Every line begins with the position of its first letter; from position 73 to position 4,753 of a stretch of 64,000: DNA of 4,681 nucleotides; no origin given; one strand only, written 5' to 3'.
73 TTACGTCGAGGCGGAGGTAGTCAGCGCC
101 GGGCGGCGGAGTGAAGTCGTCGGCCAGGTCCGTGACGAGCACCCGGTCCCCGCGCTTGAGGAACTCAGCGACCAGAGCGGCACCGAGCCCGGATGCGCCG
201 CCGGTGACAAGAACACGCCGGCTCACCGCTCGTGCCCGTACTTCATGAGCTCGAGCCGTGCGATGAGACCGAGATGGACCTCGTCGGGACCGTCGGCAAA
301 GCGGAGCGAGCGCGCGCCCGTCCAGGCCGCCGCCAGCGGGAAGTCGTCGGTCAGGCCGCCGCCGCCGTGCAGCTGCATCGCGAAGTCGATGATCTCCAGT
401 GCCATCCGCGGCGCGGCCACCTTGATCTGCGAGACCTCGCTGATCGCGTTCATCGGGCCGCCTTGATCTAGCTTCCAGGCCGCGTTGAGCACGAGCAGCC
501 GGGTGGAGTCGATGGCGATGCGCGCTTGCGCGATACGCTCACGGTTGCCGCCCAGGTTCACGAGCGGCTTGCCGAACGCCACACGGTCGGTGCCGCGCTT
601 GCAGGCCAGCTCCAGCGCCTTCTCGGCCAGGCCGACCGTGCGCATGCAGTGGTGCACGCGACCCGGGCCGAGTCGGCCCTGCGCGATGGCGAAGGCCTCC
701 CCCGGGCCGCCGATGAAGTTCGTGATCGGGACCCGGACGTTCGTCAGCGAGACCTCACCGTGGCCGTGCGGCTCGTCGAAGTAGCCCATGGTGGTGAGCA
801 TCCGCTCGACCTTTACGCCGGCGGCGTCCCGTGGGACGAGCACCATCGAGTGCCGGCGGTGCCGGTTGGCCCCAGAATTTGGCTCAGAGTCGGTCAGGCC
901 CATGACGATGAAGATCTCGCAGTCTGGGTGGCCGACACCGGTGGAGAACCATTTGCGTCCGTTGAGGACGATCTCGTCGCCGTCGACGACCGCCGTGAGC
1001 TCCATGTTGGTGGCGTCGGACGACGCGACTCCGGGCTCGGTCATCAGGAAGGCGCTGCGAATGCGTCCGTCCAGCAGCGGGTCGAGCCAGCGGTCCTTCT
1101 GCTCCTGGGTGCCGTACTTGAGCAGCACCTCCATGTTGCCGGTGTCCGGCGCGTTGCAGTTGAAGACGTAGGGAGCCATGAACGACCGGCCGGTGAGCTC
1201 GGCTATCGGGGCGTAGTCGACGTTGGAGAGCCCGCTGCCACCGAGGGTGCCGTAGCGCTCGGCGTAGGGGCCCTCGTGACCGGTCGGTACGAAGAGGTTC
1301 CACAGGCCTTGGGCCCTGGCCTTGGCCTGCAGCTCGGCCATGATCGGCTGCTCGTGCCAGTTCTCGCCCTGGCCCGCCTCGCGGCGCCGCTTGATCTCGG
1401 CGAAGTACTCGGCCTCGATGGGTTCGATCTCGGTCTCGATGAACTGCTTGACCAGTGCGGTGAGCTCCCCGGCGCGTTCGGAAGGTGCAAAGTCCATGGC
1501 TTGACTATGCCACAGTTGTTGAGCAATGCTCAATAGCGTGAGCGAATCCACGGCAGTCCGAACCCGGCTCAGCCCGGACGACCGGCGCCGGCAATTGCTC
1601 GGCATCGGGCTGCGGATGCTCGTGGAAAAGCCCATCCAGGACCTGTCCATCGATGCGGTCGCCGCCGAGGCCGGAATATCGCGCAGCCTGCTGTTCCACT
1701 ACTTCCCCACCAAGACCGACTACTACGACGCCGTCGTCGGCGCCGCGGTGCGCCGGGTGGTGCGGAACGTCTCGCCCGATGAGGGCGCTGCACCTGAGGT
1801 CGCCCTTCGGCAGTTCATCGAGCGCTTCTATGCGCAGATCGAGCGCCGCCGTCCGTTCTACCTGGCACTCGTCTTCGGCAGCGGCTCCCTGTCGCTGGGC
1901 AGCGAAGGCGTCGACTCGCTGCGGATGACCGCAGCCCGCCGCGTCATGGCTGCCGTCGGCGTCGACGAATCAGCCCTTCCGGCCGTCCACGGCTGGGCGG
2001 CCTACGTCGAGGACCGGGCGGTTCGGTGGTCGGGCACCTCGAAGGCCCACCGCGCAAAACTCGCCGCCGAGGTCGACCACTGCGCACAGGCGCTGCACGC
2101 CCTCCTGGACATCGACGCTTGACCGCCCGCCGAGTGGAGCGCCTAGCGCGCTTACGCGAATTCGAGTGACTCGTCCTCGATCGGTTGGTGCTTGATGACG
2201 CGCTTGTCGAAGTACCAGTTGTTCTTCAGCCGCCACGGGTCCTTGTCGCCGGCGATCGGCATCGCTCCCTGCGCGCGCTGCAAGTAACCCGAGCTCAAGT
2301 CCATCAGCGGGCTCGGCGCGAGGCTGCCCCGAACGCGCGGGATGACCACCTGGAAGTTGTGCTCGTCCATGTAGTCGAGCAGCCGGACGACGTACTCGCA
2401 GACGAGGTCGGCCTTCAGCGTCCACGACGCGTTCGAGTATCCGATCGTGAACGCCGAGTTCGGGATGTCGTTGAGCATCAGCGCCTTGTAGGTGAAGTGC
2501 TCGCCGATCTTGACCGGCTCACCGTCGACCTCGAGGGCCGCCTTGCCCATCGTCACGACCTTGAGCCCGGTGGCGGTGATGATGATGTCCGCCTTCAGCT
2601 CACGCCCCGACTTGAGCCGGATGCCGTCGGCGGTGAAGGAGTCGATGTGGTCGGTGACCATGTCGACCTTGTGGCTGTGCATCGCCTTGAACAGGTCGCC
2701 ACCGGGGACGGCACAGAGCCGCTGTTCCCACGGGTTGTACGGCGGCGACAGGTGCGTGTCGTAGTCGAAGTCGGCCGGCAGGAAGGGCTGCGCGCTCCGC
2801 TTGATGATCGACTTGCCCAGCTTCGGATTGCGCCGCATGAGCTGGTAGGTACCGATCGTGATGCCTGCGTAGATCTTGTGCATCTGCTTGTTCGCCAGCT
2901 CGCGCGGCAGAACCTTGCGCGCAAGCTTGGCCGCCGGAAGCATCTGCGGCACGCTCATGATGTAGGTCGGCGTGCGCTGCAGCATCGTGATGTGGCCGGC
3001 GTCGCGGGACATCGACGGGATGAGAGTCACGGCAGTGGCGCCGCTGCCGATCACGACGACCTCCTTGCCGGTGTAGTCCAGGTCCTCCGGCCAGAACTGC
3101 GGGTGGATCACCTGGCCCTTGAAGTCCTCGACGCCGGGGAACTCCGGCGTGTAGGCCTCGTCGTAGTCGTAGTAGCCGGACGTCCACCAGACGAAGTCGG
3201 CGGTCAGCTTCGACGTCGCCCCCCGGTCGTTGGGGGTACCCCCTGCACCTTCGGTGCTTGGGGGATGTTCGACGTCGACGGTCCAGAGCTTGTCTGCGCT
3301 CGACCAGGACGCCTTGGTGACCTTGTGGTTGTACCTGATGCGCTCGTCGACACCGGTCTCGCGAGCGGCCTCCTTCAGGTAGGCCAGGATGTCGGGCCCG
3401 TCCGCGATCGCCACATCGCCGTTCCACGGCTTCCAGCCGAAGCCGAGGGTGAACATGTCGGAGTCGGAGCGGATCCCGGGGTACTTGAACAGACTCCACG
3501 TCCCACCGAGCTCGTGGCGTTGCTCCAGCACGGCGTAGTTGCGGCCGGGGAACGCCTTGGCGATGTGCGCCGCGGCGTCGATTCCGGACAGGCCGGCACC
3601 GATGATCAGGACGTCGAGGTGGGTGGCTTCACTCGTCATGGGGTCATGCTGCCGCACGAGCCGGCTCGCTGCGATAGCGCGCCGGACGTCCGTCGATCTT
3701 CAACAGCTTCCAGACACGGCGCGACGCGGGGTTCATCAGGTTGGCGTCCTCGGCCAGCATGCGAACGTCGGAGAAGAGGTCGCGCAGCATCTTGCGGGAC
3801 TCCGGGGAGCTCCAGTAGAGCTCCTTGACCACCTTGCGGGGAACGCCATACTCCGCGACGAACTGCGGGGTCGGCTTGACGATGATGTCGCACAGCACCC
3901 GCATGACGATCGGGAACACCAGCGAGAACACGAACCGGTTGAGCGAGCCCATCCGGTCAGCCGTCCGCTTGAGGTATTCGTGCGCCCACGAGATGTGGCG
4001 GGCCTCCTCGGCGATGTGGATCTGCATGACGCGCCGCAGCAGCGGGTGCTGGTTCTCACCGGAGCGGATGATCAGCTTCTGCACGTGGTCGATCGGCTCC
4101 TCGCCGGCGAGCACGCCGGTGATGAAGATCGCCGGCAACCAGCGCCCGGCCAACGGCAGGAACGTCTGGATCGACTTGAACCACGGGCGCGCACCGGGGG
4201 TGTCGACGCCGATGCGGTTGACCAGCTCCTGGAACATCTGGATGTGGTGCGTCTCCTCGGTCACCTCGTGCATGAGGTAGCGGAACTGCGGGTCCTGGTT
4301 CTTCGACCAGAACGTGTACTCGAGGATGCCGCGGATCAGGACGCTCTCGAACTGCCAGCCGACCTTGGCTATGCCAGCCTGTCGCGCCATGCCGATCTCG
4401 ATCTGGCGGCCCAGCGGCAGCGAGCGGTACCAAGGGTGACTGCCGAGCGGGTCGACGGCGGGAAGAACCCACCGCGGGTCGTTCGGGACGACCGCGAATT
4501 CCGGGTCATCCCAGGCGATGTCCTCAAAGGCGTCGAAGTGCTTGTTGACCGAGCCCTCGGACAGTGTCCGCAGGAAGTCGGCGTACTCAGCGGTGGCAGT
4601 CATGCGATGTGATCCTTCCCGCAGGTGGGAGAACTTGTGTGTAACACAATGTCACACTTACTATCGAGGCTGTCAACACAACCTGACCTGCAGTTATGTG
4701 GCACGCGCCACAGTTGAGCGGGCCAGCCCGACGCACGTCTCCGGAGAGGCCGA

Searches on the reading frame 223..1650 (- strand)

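Call 36: search_protein_families(library=pfam, proteins=[window:223-1650:-], max_evalue=0.0001)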
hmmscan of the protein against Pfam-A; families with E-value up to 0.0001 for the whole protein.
window:223-1650:- (475 aa): 4 families
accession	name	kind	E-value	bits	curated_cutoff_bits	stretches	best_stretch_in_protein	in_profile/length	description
PF00441.29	Acyl-CoA_dh_1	-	1.2e-34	120.1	22.4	1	320-465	4-147/150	Acyl-CoA dehydrogenase, C-terminal domain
PF02770.24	Acyl-CoA_dh_M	-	9.3e-20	71.1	33.3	1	200-305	1-97/97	Acyl-CoA dehydrogenase, middle domain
PF02771.21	Acyl-CoA_dh_N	-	4.6e-10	40.3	22.9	1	62-195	6-112/113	Acyl-CoA dehydrogenase, N-terminal domain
PF08028.16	Acyl-CoA_dh_2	-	4.8e-08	33.8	22.7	1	334-443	3-120/134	Acyl-CoA dehydrogenase, C-terminal domain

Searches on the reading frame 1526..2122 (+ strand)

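Call 36: search_protein_families(library=pfam, proteins=[window:1526-2122:+], max_evalue=0.0001)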
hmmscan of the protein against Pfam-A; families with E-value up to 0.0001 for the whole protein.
window:1526-2122:+ (198 aa): 1 family
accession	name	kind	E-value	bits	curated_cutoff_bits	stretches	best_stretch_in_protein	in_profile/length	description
PF00440.29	TetR_N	-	1.5e-10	41.1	24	1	29-68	6-45/47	Bacterial regulatory proteins, tetR family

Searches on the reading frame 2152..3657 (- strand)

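Call 36: search_protein_families(library=pfam, proteins=[window:2152-3657:-], max_evalue=0.0001)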
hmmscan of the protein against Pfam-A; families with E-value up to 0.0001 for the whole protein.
window:2152-3657:- (501 aa): 6 families
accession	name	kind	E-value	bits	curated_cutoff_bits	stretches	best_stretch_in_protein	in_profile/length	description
PF00743.25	FMO-like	-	3e-10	39.6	22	1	148-235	134-221/532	Flavin-binding monooxygenase-like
PF13738.12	Pyr_redox_3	-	8.9e-10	38.7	30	1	149-230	121-197/305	Pyridine nucleotide-disulphide oxidoreductase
PF07992.20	Pyr_redox_2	-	3e-08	33.9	26.1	0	15-237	2-182/291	Pyridine nucleotide-disulphide oxidoreductase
PF13450.12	NAD_binding_8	-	5.4e-08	33.4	21.9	1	18-66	1-47/68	NAD(P)-binding Rossmann-like domain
PF01266.30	DAO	-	8.7e-07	29.2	27.9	0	15-53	1-38/353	FAD dependent oxidoreductase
PF01946.23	Thi4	-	2.1e-06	27.6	26.2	1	11-54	15-58/235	Thi4 family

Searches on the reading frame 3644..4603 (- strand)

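Call 36: search_protein_families(library=pfam, proteins=[window:3644-4603:-], max_evalue=0.0001)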
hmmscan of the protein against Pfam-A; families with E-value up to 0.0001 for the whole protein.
window:3644-4603:- (319 aa): 1 family
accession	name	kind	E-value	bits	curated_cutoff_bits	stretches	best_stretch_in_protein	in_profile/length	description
PF11583.14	AurF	-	2.1e-94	316.3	29.6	1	5-287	2-281/282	P-aminobenzoate N-oxygenase AurF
